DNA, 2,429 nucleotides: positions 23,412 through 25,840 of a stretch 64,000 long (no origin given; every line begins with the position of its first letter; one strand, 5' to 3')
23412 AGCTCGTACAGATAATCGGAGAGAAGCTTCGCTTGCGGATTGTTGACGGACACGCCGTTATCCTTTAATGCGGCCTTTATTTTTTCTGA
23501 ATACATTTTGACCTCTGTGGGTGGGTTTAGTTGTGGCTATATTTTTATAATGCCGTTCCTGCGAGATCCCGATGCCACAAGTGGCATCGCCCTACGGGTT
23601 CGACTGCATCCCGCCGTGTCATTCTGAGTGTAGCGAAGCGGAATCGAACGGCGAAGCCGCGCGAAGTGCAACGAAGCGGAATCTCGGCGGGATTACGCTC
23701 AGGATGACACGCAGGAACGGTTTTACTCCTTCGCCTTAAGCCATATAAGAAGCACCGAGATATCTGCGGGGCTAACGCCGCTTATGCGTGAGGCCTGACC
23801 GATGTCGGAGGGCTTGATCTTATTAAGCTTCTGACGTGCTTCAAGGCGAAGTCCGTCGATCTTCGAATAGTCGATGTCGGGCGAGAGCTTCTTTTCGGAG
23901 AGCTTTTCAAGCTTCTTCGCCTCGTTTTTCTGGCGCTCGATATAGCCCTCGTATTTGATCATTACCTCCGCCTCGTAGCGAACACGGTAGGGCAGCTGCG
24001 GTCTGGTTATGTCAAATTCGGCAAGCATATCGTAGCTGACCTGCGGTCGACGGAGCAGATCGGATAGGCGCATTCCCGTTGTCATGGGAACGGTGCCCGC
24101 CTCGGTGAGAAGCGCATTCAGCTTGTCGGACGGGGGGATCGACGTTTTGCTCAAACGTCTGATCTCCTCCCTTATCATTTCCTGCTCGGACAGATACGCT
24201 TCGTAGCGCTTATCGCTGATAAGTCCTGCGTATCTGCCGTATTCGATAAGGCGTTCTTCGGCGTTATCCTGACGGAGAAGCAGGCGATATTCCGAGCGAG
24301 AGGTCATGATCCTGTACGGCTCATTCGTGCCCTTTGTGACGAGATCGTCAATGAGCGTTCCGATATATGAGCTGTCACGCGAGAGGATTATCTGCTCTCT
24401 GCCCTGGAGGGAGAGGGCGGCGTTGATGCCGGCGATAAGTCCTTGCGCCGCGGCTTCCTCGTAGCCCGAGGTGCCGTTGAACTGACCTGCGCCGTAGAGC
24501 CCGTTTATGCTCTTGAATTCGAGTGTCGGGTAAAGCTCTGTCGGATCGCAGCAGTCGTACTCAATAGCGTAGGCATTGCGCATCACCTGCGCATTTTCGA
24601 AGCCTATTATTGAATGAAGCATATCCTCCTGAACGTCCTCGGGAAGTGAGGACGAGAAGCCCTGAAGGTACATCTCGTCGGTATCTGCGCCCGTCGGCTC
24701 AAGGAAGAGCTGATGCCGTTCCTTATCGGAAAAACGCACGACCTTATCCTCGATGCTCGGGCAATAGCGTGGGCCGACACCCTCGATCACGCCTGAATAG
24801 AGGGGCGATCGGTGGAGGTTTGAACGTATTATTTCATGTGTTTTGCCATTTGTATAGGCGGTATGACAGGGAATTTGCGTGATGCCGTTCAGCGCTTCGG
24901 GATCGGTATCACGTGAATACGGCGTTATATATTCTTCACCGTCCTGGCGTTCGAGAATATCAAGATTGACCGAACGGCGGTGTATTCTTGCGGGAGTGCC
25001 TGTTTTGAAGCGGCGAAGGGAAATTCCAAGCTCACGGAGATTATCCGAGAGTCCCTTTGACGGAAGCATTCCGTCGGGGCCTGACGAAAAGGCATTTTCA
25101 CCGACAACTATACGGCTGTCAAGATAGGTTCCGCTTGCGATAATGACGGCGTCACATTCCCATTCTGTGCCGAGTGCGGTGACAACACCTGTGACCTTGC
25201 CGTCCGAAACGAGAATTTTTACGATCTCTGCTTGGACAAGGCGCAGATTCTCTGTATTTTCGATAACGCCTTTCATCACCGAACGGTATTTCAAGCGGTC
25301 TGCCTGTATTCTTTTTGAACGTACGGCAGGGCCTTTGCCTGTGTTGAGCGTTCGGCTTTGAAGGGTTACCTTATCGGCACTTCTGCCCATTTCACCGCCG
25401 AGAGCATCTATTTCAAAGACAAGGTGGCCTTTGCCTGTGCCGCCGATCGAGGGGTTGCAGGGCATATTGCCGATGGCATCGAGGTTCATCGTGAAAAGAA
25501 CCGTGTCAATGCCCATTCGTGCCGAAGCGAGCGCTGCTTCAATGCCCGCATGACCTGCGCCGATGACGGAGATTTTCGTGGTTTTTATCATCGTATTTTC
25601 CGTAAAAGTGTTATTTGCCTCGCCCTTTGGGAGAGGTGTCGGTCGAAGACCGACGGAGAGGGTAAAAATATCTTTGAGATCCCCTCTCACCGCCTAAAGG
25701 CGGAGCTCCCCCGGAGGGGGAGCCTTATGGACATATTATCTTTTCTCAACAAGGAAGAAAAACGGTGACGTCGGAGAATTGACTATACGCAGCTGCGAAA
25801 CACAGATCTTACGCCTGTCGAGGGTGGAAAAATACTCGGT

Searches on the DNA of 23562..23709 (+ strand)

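Call 64: search_dna_similar(query=window:23562-23709:+, collection=plasmids, mode=distant, max_evalue=0.01, max_rows=10)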
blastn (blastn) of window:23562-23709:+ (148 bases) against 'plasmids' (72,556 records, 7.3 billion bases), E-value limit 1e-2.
No match.

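Call 65: search_dna_similar(query=window:23562-23709:+, collection=phages, mode=distant, max_evalue=0.01, max_rows=10)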
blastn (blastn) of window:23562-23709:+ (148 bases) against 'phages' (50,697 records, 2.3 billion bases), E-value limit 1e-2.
No match.

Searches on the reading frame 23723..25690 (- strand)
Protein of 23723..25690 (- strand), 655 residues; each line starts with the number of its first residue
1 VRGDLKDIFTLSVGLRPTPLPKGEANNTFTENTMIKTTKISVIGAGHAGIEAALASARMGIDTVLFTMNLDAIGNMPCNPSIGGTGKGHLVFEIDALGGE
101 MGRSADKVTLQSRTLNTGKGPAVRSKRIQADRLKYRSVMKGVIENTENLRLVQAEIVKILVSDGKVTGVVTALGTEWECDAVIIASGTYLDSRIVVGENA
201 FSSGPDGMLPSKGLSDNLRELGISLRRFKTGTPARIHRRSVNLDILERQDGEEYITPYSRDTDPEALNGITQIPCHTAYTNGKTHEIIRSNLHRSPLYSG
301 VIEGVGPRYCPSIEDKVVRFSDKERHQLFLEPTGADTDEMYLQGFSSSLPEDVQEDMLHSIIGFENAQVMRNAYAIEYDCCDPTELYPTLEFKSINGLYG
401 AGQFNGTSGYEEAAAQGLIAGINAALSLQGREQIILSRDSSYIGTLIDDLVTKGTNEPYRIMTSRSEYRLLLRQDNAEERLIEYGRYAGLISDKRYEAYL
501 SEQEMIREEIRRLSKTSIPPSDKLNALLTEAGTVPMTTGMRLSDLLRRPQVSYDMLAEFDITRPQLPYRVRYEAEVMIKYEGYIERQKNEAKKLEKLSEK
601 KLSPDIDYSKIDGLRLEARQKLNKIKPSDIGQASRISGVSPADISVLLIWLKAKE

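Call 17: search_protein_families(library=pfam, proteins=[window:23723-25690:-])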
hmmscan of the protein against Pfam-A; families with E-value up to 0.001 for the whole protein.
window:23723-25690:- (655 aa): 6 families
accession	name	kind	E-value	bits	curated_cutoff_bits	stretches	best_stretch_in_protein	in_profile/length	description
PF01134.28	GIDA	-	3.9e-157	523.7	22.1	1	40-432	2-391/391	Glucose inhibited division protein A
PF21680.2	GIDA_C_1st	-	9.9e-26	90.8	24.7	1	493-588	1-96/96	tRNA modifying enzyme MnmG/GidA C-terminal helical domain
PF13932.14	SAM_GIDA_C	-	2.9e-25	88.3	27.1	1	592-648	1-57/57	tRNA modifying enzyme MnmG/GidA C-terminal helical bundle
PF07992.20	Pyr_redox_2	-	5.2e-06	26.5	26.1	1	39-188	2-109/291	Pyridine nucleotide-disulphide oxidoreductase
PF12831.13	FAD_oxidored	-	5e-05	23.2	27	1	41-187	3-145/416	FAD dependent oxidoreductase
PF01266.30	DAO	-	0.00051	20.1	27.9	0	152-194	167-209/353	FAD dependent oxidoreductase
